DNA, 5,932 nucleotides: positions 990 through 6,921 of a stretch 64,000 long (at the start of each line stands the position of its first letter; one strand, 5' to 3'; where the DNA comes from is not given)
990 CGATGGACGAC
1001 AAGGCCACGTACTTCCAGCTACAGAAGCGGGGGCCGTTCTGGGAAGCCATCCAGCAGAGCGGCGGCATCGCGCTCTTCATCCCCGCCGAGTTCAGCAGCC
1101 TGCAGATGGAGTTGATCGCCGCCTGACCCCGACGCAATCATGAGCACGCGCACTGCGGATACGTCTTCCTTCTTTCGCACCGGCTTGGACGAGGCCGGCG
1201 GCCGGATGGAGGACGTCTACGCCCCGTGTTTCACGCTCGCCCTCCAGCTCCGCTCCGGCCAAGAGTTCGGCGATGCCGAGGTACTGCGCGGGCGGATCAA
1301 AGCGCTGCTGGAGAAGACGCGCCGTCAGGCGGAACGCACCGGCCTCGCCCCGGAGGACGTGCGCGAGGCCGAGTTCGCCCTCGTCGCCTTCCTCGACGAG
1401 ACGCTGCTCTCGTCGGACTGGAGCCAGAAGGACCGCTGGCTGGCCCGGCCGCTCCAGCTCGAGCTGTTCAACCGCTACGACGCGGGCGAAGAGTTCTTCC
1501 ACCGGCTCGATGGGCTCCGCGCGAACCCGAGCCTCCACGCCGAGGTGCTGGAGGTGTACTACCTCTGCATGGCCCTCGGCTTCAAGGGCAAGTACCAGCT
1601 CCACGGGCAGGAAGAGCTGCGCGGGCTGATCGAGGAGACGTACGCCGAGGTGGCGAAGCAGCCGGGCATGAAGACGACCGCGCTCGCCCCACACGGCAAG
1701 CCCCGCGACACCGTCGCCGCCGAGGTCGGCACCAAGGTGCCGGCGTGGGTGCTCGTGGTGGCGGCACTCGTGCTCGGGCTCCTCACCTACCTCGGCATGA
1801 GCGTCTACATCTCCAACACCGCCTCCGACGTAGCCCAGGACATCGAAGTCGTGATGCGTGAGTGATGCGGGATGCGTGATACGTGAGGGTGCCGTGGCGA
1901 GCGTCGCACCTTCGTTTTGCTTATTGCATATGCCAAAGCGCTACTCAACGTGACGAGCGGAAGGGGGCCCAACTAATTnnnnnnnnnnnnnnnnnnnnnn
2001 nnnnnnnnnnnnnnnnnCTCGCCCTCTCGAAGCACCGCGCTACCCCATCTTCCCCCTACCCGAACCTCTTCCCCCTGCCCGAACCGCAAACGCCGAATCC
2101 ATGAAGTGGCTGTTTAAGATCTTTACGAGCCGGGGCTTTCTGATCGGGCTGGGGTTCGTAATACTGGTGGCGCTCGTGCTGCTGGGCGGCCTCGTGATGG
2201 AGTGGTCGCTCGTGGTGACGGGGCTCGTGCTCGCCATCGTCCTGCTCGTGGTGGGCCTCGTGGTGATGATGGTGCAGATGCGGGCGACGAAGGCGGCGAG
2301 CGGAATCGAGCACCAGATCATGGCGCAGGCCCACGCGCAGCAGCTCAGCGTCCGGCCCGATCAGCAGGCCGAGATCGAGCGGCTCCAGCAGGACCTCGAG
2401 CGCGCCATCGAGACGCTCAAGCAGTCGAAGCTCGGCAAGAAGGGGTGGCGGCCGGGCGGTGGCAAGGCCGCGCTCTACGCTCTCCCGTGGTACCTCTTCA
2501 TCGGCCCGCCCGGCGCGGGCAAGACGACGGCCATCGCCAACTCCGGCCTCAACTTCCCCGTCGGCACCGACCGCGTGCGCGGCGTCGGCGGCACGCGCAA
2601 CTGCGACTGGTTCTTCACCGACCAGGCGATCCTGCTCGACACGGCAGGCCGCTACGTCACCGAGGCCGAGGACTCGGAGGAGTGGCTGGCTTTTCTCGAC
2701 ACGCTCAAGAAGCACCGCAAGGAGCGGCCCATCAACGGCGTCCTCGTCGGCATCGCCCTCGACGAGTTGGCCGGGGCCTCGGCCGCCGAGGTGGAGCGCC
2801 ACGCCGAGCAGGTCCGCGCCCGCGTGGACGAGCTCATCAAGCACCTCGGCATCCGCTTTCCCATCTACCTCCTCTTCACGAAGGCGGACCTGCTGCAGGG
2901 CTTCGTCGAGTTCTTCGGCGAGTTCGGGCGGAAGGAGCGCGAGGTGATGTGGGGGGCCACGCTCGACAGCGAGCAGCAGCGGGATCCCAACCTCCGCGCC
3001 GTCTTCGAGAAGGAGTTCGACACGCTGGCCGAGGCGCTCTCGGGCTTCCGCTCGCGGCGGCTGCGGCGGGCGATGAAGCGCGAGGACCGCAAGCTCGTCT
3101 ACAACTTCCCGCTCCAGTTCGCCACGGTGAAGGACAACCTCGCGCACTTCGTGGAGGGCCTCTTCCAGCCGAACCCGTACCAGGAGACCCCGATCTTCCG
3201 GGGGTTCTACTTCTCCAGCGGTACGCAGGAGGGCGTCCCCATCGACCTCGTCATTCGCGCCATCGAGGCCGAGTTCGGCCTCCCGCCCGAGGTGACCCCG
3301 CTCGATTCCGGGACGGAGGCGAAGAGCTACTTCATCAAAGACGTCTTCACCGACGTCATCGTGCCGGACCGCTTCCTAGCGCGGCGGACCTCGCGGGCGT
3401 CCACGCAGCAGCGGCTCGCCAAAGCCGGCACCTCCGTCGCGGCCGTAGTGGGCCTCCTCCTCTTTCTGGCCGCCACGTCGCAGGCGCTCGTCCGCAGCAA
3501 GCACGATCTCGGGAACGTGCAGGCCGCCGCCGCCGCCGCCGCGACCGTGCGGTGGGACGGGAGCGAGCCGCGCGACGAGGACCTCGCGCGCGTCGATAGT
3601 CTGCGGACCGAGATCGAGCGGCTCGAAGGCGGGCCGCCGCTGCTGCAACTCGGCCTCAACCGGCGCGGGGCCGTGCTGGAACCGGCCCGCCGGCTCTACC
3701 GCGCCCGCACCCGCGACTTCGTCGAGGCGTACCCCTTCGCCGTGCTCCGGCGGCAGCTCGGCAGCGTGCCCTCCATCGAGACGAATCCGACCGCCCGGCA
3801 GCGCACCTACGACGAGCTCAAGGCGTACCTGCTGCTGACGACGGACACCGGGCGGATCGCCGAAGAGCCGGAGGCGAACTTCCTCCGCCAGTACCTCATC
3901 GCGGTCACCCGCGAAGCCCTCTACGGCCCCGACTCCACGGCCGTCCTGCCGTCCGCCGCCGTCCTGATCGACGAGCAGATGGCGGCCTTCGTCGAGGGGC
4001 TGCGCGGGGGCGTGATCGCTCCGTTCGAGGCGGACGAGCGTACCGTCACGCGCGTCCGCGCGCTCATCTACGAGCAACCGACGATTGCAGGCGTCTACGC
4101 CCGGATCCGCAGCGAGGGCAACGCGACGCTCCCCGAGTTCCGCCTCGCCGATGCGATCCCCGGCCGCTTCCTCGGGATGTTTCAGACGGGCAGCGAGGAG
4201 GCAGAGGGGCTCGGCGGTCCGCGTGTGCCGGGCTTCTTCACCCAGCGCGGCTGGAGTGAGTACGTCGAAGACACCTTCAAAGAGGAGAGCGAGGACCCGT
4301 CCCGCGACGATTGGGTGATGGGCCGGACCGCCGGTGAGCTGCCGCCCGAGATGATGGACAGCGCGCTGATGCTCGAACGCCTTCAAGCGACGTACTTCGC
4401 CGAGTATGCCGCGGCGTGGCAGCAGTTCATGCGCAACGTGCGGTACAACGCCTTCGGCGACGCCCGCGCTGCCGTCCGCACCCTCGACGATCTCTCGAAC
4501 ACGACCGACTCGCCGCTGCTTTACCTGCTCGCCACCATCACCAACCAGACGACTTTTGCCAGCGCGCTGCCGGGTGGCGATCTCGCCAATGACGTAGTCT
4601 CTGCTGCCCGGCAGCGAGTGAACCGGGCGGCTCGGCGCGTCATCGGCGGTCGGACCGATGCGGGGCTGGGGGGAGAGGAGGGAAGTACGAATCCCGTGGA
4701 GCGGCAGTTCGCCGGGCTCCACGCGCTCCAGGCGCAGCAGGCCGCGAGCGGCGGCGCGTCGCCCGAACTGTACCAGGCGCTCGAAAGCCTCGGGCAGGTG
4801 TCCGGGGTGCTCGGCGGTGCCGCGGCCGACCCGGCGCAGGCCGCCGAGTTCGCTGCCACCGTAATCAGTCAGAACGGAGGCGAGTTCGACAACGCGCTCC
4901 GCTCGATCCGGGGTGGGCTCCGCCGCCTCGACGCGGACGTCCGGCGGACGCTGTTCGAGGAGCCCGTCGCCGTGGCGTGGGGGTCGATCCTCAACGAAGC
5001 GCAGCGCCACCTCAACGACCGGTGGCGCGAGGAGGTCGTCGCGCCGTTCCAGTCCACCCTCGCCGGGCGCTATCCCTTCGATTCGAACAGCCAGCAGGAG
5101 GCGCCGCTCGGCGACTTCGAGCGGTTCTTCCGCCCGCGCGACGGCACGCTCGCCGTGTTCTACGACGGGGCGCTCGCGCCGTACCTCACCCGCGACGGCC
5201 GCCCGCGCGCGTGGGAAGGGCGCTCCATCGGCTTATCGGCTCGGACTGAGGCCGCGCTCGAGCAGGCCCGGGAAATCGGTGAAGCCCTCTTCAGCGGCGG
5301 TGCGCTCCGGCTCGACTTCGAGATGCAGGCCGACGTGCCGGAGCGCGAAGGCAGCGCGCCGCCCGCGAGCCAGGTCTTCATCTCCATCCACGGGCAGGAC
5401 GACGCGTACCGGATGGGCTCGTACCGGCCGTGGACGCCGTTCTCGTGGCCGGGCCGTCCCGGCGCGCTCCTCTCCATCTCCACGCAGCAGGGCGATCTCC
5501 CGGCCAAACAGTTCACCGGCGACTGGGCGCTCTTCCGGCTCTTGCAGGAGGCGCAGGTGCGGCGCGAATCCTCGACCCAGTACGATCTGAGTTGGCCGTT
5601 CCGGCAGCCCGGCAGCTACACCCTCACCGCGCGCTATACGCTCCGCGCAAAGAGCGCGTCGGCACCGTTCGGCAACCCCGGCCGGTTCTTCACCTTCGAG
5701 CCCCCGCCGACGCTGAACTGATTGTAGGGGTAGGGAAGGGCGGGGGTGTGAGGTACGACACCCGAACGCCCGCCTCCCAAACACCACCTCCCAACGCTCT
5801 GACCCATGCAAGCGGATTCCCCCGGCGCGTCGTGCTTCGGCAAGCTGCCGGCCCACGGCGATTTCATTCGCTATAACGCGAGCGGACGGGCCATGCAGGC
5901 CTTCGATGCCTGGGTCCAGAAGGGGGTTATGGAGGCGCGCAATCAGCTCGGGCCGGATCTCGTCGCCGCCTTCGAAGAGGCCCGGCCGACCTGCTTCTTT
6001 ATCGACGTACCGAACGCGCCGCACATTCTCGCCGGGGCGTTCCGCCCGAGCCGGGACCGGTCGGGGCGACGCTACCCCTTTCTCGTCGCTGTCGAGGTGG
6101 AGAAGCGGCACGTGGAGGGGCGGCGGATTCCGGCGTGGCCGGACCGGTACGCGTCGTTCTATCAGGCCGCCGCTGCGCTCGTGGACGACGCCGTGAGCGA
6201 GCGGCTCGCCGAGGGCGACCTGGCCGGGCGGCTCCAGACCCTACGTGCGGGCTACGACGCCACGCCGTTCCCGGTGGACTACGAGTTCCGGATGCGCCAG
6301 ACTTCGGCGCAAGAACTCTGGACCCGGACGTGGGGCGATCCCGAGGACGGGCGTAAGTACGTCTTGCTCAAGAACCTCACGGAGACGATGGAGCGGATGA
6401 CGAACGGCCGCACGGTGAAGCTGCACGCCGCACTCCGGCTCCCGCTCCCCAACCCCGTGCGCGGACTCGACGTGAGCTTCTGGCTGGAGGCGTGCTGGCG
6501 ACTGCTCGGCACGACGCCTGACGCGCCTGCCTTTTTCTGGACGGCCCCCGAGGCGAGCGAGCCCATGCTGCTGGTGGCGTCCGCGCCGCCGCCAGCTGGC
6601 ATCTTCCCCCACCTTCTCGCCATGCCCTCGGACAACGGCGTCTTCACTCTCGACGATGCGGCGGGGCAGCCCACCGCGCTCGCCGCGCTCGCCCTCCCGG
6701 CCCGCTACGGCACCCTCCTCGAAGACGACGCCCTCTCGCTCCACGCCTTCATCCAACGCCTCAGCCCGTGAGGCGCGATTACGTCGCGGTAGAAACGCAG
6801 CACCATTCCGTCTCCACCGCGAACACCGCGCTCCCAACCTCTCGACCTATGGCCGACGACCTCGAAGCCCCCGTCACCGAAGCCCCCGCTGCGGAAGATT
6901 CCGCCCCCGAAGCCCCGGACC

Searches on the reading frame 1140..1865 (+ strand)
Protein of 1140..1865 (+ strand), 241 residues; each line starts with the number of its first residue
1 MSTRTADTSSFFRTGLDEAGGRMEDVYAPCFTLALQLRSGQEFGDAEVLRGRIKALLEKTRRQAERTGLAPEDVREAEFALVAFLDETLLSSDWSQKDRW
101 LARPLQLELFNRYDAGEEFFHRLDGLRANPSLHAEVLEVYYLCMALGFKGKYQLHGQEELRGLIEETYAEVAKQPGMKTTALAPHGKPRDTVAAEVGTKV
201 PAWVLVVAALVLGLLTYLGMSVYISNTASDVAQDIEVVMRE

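Call 18: search_protein_families(library=pfam, proteins=[window:1140-1865:+], max_evalue=0.001)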
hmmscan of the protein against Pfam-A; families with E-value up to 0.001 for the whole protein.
window:1140-1865:+ (241 aa): 1 family
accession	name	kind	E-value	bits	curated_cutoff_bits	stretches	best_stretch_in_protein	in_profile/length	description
PF09850.14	DotU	-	4.3e-56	190.2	27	1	23-222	2-204/205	Type VI secretion system protein DotU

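Call 73: find_encoding_contigs(protein=window:1140-1865:+, flank=10000, max_places=2)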
Protein window:1140-1865:+ (241 aa): 2 contigs read that carry it; 2 places shown.
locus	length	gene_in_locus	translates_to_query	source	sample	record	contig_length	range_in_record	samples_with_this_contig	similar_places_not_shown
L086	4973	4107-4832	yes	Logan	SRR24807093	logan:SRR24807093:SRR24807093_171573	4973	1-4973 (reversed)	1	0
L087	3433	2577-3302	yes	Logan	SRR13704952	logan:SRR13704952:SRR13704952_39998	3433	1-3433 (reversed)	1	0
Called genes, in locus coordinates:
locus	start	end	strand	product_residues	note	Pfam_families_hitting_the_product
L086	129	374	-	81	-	-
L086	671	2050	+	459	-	PF16697:Yop-YscD_cpl, PF00498:FHA, PF20232:T6SS_FHA_C (weak)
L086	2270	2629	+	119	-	PF12790:T6SS-SciN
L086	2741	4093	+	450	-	PF05936:T6SS_VasE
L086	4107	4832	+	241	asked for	PF09850:DotU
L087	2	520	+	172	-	?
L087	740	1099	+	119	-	PF12790:T6SS-SciN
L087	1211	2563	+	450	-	PF05936:T6SS_VasE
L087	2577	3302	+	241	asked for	PF09850:DotU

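Call 77: search_protein_families(library=ncbifam, proteins=[L086:671-2050:+, L086:2270-2629:+], max_evalue=0.001)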
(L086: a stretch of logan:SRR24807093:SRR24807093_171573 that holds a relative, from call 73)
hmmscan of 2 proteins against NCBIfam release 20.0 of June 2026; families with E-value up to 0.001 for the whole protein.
L086:671-2050:+ (459 aa): 5 families
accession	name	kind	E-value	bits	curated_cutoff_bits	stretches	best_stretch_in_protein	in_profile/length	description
TIGR03354.1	VI_FHA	hypoth_equivalog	2.1e-24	87.1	120.25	2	17-110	17-111/420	type VI secretion system-associated FHA domain protein TagH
NF041660.2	oxygluDhInhib_OdhI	equivalog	2e-10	40.6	200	1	5-100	38-127/130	oxoglutarate dehydrogenase inhibitor Odhl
NF049868.1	FhaB_Rv0019c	equivalog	2.5e-09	37.3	125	1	19-95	81-153/158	FHA domain-containing protein FhaB/FipA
NF033760.1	gliding_GltG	equivalog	1.7e-07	30.2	650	1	21-114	21-109/650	adventurous gliding motility protein GltG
NF052573.1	HisKinEspAMyxo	equivalog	1.3e-05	23.5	1400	1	17-99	39-117/755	serine histidine kinase EspA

L086:2270-2629:+ (119 aa): 1 family
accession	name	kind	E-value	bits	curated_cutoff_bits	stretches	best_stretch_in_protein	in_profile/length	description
TIGR03352.1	VI_chp_3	equivalog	2.9e-17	62.7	31.6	1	9-113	43-146/147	type VI secretion system lipoprotein TssJ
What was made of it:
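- On TagH/Fha1 (T6SS FHA protein): By contrast, the upstream protein on L086 hits TIGR03354 at E 2e-24, though that score (87 bits) is below the model's 120-bit cut-off, and carries a weak PF20232 hit (calls 73, 77).
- Closest known: TagH / Fha1. Different: A separate canonical TagH is present in the same cluster (calls 73, 77).
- A canonical TagH already exists in this cluster (calls 73, 77), so an FHA reader for assembly is not missing. The cluster already has TagH to promote assembly (calls 73, 77).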

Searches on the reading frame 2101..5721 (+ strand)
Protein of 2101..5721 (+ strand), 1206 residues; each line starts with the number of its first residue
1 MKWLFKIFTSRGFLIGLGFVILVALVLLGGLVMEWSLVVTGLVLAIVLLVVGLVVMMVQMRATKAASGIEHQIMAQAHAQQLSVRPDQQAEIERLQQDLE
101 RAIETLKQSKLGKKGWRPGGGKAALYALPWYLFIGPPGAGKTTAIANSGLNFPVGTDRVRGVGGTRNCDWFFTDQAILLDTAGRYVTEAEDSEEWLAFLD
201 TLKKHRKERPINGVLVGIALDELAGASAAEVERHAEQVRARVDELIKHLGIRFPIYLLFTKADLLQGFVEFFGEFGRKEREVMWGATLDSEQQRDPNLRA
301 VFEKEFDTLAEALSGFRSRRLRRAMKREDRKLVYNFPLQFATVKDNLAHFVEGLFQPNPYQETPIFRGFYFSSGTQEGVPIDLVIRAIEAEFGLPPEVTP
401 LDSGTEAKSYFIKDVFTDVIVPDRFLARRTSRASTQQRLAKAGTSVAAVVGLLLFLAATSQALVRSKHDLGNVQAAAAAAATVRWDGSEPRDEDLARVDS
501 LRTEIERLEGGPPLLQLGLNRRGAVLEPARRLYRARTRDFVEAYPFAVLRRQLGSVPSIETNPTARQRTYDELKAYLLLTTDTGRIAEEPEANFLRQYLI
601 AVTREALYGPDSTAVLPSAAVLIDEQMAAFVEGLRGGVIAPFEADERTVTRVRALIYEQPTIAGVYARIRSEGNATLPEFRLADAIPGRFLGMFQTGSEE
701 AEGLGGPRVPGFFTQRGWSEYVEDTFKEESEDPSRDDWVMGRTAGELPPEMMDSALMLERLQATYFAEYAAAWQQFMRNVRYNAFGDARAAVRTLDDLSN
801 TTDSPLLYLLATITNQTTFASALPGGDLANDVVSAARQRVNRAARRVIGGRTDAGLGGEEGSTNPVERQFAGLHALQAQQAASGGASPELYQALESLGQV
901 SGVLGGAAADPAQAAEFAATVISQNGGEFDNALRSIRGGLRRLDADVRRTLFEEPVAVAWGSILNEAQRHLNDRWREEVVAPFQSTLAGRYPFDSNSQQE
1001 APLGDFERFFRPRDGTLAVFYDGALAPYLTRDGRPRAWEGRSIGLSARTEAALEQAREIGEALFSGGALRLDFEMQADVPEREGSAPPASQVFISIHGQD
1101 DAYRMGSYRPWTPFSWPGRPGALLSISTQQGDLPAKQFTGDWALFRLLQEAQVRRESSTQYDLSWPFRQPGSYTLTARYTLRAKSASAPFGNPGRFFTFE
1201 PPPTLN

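Call 7: search_protein_families(library=pfam, proteins=[window:2101-5721:+], max_evalue=0.001)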
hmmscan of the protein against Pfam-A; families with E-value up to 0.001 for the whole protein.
window:2101-5721:+ (1206 aa): 4 families
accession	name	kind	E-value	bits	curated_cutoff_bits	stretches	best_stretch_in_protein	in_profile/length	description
PF14331.11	IcmF-related_N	-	7.8e-86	288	25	1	189-447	2-258/259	IcmF-related N-terminal domain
PF06761.17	IcmF-related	-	1.2e-47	163.3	27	1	499-818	5-308/308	Intracellular multiplication and human macrophage-killing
PF06744.18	IcmF_C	-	5.9e-14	52.6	26.7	1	1087-1171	10-94/106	Type VI secretion protein IcmF C2-like domain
PF21070.2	IcmF_helical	-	1e-11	45.4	24.1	1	968-1067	3-104/106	Type VI secretion protein IcmF helical domain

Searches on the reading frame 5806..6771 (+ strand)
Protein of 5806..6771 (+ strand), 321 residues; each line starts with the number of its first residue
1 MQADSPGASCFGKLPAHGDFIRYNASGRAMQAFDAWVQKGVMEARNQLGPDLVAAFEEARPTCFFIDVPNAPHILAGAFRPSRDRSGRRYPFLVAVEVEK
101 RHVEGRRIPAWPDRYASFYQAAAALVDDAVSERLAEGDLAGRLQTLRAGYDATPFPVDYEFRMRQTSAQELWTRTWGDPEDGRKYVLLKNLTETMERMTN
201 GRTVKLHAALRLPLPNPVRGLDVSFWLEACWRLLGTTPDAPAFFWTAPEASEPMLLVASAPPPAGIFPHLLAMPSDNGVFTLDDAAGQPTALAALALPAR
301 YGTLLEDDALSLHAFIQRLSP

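Call 7: search_protein_families(library=pfam, proteins=[window:5806-6771:+], max_evalue=0.001)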
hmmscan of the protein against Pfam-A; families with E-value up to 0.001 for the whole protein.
window:5806-6771:+ (321 aa): 1 family
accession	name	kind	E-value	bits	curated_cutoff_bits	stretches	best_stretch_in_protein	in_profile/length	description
PF09867.14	TagF_N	-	2.4e-26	92.7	27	1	10-144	2-133/135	TagF N-terminal domain, Type VI secretion system-associated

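Call 77: search_protein_families(library=ncbifam, proteins=[window:5806-6771:+], max_evalue=0.001)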
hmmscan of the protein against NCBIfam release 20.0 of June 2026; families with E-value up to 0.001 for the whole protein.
window:5806-6771:+ (321 aa): 1 family
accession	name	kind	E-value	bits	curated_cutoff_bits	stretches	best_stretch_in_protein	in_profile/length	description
TIGR03373.1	VI_minor_4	hypoth_equivalog_domain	6.8e-28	97.5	41.2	1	9-146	1-135/136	type VI secretion system-associated protein TagF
